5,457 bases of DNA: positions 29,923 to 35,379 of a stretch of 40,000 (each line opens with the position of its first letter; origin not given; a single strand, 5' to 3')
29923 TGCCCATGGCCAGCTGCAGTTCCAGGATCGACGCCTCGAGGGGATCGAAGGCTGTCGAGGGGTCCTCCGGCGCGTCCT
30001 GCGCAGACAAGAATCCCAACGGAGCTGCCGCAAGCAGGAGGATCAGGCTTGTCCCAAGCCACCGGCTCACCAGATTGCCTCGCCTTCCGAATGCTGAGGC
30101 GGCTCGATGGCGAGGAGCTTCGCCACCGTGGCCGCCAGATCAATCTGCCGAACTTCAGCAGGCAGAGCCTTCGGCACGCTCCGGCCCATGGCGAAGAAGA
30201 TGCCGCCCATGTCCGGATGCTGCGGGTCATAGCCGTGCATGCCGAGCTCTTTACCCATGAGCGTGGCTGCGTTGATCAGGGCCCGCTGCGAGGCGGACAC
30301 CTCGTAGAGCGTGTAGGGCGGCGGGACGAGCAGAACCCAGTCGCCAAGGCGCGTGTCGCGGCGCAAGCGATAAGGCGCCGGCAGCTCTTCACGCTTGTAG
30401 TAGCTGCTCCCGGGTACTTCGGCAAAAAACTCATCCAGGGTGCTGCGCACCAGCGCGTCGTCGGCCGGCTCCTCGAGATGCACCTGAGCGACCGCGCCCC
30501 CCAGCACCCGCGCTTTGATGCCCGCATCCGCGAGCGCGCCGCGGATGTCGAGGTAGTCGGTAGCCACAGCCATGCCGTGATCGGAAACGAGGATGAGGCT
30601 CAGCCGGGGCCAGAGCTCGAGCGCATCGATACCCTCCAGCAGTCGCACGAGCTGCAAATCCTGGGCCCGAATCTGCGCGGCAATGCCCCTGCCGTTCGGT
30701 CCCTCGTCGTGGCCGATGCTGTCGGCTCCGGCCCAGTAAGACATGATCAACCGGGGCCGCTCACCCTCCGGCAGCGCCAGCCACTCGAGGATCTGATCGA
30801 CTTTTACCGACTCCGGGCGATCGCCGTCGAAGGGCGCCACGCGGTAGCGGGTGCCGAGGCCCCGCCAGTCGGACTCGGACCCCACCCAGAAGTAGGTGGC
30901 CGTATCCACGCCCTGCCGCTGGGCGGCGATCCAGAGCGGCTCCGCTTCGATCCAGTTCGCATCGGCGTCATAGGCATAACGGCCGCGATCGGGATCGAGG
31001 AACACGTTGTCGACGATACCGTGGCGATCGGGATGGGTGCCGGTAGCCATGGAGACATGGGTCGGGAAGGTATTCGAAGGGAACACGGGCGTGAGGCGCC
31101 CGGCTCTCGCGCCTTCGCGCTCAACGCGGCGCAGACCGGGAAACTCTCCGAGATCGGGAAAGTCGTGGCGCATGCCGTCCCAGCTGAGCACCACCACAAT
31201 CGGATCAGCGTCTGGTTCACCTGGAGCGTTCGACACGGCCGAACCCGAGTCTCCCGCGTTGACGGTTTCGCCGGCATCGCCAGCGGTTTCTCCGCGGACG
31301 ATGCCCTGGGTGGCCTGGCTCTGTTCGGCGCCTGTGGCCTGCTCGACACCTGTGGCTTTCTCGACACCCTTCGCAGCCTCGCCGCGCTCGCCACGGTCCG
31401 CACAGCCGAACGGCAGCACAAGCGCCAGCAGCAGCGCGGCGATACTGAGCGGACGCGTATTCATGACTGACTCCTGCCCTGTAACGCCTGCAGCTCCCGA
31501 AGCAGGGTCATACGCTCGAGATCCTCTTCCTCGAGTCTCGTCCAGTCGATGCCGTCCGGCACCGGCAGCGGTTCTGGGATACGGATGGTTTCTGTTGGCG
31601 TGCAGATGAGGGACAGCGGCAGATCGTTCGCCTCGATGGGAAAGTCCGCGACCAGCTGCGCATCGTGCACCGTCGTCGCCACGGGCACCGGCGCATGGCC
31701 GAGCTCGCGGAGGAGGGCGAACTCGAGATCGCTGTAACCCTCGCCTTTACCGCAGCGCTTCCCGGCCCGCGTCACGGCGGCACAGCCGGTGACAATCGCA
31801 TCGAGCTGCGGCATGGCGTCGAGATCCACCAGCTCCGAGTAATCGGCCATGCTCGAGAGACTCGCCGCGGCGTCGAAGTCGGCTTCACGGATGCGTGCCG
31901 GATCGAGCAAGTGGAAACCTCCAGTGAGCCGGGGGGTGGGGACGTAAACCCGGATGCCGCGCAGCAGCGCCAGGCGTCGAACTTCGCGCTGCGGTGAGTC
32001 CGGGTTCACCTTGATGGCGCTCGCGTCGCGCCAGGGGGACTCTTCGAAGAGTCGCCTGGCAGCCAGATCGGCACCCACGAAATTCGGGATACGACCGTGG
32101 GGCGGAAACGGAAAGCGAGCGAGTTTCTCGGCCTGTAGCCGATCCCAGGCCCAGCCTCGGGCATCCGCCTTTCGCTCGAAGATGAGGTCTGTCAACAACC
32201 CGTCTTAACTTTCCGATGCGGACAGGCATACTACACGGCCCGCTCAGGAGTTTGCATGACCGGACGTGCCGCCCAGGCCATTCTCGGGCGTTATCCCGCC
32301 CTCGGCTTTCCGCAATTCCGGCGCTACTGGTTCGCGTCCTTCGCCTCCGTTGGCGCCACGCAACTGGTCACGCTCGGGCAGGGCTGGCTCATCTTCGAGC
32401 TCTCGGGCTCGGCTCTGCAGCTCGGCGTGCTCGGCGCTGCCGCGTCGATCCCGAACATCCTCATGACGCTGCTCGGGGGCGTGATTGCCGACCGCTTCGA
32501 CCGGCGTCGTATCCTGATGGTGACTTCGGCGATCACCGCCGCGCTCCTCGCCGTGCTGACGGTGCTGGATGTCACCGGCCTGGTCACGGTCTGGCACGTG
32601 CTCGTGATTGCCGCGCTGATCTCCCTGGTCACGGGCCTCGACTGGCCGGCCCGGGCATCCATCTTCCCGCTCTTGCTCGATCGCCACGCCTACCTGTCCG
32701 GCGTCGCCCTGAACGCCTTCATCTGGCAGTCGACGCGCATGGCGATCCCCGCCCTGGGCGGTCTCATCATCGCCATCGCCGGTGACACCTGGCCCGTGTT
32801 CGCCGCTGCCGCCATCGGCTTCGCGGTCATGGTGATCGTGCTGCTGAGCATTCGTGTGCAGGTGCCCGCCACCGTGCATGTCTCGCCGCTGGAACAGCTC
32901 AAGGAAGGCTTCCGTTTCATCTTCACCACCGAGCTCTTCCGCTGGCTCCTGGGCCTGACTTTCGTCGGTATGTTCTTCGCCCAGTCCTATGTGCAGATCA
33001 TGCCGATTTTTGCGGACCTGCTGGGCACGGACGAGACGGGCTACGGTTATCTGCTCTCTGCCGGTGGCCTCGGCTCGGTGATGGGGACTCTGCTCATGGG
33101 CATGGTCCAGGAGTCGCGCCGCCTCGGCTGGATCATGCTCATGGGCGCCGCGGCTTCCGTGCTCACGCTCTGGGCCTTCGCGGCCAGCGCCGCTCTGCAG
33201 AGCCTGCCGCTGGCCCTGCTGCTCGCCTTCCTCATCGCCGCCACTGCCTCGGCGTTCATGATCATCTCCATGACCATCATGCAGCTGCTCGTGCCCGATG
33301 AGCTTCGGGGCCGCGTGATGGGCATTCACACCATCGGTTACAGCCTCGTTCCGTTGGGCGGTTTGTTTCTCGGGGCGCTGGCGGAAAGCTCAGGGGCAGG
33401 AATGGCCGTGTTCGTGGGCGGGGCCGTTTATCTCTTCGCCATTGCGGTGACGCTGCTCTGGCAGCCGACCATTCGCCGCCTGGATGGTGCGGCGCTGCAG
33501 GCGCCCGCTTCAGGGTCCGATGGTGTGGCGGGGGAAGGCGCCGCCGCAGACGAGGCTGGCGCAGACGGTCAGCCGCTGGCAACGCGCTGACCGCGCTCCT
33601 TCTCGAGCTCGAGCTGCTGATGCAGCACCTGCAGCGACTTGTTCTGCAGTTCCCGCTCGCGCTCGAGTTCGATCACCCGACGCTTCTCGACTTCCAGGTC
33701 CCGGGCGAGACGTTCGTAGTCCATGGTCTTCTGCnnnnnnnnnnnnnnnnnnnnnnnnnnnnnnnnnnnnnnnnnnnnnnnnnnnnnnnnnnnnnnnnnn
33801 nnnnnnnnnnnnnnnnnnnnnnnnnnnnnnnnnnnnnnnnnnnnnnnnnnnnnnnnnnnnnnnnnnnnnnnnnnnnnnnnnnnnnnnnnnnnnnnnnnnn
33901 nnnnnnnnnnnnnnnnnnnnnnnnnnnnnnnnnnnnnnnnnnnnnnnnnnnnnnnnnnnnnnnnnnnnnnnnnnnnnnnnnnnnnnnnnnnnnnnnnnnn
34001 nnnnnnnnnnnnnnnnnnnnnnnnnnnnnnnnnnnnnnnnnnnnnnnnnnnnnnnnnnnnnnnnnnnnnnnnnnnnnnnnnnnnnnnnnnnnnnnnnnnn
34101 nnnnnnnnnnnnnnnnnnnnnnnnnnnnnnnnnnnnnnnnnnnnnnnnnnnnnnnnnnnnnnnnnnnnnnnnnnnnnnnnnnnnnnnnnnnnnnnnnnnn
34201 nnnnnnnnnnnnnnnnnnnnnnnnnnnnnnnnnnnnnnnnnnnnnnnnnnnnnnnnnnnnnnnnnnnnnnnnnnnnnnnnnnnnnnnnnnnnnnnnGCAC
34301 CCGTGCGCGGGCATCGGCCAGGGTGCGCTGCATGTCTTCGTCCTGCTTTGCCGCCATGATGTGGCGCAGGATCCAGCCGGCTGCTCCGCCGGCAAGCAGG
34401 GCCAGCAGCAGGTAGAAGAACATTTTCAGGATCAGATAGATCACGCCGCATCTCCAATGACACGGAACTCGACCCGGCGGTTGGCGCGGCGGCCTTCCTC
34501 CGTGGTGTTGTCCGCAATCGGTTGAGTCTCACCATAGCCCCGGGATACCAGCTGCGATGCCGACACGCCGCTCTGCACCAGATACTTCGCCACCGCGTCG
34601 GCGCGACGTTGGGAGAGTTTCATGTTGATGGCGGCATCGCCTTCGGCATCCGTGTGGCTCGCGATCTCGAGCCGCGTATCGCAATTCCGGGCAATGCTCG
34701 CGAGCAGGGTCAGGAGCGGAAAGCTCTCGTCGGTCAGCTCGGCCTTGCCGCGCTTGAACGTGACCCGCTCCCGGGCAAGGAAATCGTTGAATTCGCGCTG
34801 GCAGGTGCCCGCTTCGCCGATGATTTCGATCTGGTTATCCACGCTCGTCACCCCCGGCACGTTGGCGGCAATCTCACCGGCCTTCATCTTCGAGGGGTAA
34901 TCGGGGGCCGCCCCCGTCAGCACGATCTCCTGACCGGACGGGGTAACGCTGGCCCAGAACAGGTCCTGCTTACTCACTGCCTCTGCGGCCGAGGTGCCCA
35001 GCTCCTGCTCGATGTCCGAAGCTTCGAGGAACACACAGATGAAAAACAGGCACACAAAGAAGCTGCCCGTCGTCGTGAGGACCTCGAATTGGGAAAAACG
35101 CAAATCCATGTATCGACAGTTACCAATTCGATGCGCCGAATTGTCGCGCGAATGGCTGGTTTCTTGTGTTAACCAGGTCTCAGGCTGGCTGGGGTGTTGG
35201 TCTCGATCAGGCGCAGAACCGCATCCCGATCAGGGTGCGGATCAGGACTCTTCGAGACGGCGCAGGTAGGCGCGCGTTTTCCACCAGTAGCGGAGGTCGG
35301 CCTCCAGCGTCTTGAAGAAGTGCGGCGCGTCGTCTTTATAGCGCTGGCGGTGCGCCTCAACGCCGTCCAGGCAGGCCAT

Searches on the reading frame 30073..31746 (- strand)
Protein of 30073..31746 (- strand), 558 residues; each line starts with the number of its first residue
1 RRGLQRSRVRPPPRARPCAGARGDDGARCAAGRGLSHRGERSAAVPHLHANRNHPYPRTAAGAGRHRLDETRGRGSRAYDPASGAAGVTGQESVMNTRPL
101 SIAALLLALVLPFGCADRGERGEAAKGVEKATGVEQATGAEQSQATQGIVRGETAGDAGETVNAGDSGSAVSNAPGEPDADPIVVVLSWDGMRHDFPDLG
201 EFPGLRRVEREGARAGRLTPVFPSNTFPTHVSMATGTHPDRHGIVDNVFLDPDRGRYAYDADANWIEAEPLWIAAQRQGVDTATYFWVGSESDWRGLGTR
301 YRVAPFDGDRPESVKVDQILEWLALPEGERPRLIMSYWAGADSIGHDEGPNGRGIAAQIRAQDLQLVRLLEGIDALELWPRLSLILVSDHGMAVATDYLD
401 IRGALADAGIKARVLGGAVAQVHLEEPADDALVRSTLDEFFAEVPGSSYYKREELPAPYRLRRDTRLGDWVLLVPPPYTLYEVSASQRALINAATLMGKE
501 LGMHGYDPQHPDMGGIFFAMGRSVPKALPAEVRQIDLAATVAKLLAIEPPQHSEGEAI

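Call 70: search_protein_families(library=pfam, max_evalue=0.00001, proteins=[window:30073-31746:-])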
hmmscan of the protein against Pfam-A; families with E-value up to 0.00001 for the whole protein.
window:30073-31746:- (558 aa): 1 family
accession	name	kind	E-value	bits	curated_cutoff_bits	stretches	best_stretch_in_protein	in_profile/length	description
PF01663.27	Phosphodiest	-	9.2e-62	210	23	1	184-507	1-342/342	Type I phosphodiesterase / nucleotide pyrophosphatase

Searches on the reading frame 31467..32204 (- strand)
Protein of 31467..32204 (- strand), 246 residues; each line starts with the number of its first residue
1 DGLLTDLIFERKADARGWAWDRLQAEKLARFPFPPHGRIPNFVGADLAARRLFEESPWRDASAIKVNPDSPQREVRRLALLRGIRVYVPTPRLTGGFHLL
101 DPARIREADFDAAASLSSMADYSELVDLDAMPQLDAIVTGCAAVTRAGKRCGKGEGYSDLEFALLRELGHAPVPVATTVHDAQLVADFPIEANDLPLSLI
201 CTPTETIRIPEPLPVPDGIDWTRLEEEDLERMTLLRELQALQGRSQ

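Call 70: search_protein_families(library=pfam, max_evalue=0.00001, proteins=[window:31467-32204:-])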
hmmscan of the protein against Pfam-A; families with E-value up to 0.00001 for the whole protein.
window:31467-32204:- (246 aa): 1 family
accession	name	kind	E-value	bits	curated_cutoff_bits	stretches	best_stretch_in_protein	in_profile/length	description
PF01812.26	5-FTHF_cyc-lig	-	9.5e-24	84.8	27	1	19-203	11-186/186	5-formyltetrahydrofolate cyclo-ligase family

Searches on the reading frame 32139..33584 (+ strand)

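Call 70: search_protein_families(library=pfam, max_evalue=0.00001, proteins=[window:32139-33584:+])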
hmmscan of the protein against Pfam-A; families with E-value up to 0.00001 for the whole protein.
window:32139-33584:+ (482 aa): 2 families
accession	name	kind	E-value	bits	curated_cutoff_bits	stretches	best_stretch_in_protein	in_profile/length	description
PF05977.19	MFS_3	-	3.2e-38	131.9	27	1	58-440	10-392/524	Transmembrane secretion effector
PF07690.21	MFS_1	-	2.8e-30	105.9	33.4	2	64-344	2-285/347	Major Facilitator Superfamily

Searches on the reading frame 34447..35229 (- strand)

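Call 70: search_protein_families(library=pfam, max_evalue=0.00001, proteins=[window:34447-35229:-])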
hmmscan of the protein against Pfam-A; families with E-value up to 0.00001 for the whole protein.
window:34447-35229:- (261 aa): 2 families
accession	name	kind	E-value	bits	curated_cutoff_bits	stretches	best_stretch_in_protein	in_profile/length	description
PF00691.25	OmpA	-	4.4e-23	81.9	27.2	1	157-251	1-98/98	OmpA family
PF04972.22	BON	-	8.3e-08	32.9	27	1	94-136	25-67/69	BON domain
